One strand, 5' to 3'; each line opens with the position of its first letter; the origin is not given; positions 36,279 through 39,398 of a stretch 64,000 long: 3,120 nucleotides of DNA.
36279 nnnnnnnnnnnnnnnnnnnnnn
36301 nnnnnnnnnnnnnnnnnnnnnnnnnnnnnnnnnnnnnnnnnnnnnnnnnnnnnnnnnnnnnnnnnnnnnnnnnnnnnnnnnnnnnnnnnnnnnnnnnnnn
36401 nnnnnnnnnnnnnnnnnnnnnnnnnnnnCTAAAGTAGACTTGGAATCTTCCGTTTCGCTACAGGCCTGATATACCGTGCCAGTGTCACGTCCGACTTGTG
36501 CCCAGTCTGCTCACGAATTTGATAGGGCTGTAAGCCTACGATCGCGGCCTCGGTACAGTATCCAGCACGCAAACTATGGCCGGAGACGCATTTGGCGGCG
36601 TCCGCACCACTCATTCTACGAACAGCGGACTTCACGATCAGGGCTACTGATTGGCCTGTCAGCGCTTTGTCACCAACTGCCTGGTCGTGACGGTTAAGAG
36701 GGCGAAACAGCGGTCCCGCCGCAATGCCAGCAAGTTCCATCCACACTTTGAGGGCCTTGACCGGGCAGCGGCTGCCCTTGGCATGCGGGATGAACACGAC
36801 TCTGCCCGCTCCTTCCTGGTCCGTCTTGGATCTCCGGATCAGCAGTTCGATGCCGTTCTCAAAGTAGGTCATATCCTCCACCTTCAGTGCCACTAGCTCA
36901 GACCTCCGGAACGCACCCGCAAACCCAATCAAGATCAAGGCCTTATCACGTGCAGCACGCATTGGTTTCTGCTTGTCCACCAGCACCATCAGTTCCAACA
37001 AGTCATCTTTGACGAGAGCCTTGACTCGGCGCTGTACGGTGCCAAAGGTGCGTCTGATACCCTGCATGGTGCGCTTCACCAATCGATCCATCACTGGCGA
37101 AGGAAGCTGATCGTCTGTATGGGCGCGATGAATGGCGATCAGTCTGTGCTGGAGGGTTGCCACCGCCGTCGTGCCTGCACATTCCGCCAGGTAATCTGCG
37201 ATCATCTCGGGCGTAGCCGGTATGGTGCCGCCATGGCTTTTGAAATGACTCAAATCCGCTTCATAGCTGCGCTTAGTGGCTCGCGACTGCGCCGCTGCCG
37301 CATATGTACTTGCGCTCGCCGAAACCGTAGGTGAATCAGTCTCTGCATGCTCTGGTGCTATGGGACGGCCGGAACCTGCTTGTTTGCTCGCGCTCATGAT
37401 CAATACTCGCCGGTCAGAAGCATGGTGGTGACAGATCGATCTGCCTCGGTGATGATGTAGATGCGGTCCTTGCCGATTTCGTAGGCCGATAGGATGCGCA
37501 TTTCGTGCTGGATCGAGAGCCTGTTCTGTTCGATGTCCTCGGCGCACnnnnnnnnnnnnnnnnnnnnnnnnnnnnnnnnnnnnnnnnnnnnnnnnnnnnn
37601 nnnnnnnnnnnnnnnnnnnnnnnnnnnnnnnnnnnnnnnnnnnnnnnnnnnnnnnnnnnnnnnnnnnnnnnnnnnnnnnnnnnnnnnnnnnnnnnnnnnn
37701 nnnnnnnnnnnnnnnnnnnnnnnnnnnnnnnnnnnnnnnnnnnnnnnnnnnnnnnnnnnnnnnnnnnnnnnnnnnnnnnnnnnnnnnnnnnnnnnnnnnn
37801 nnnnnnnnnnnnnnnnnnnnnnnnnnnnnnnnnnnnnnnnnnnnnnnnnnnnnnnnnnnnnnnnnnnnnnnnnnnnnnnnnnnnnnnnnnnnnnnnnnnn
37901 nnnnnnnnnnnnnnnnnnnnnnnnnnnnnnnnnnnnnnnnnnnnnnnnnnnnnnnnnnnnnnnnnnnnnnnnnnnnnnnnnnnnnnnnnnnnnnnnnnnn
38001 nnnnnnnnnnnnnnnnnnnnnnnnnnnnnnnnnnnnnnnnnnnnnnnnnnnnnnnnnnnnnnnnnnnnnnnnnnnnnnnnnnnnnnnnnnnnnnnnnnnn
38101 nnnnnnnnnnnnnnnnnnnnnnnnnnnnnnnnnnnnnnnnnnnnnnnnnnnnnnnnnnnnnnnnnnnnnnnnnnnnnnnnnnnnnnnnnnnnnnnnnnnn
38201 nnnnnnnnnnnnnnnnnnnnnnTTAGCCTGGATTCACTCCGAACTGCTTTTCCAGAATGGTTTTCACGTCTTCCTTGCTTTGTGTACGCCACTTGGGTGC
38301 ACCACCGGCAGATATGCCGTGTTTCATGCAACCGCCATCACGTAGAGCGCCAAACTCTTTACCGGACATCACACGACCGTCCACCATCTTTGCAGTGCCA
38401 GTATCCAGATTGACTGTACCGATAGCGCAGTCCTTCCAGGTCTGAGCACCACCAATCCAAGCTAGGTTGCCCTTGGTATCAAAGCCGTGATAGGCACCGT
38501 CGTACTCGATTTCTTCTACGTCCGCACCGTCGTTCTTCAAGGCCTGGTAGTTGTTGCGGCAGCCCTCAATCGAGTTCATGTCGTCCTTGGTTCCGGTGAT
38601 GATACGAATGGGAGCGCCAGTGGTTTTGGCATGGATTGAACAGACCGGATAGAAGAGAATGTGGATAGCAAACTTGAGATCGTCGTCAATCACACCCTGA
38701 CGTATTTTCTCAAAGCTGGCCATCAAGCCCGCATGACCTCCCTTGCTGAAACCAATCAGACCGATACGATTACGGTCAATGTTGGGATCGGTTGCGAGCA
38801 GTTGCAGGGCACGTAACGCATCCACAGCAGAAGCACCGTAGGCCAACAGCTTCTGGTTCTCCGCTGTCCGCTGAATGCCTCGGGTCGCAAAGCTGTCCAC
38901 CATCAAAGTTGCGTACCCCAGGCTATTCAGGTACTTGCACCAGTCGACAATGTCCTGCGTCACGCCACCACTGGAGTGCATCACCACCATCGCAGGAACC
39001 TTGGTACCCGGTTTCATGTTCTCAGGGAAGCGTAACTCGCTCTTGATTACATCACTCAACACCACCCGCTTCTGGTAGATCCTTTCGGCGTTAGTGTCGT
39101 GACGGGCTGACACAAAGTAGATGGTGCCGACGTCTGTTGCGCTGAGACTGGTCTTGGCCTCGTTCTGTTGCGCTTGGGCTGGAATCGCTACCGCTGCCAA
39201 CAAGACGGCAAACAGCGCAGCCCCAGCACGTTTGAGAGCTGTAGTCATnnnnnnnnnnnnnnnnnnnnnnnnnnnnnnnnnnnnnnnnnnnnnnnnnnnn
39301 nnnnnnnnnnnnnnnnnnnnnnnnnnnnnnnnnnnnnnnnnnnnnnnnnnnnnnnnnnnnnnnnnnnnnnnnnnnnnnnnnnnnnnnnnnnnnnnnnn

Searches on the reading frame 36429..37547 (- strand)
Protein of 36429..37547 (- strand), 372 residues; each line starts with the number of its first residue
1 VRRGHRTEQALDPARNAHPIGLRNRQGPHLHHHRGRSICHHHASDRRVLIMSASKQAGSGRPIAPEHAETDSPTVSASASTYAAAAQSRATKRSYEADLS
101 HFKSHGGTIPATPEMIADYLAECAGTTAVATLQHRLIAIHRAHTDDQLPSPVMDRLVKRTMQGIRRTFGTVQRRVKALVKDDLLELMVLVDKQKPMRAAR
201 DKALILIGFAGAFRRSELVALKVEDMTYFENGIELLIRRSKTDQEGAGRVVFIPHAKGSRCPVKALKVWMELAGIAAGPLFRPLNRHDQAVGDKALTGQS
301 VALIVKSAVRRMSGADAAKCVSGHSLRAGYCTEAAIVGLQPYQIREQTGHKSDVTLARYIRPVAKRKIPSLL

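Call 64: search_protein_families(library=pfam, proteins=[window:36429-37547:-], max_evalue=0.001)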
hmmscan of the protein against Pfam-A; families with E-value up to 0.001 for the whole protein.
window:36429-37547:- (372 aa): 1 family
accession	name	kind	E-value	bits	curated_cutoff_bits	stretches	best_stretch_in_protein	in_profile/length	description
PF00589.27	Phage_integrase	-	1.7e-11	44.6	27.1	1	178-362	3-168/172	Phage integrase family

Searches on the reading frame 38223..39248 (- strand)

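Call 64: search_protein_families(library=pfam, proteins=[window:38223-39248:-], max_evalue=0.001)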
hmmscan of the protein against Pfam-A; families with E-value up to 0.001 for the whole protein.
window:38223-39248:- (341 aa): 6 families
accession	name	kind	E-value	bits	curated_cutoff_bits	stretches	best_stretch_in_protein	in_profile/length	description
PF01738.24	DLH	-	4.8e-14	52.9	21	1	81-260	10-192/217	Dienelactone hydrolase family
PF20434.5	BD-FAE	-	1.5e-05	25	26.8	1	81-183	10-112/215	BD-FAE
PF07859.19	Abhydrolase_3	-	2.7e-05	24.5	25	0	139-209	47-115/210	alpha/beta hydrolase fold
PF00326.27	Peptidase_S9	-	0.00018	21.5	22.6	0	106-177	9-81/213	Prolyl oligopeptidase family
PF05448.18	AXE1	-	0.00051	19.3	21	0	117-177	136-193/321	Acetyl xylan esterase (AXE1)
PF12740.14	PETase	-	0.00053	19.9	28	1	82-263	52-220/263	PET hydrolase-like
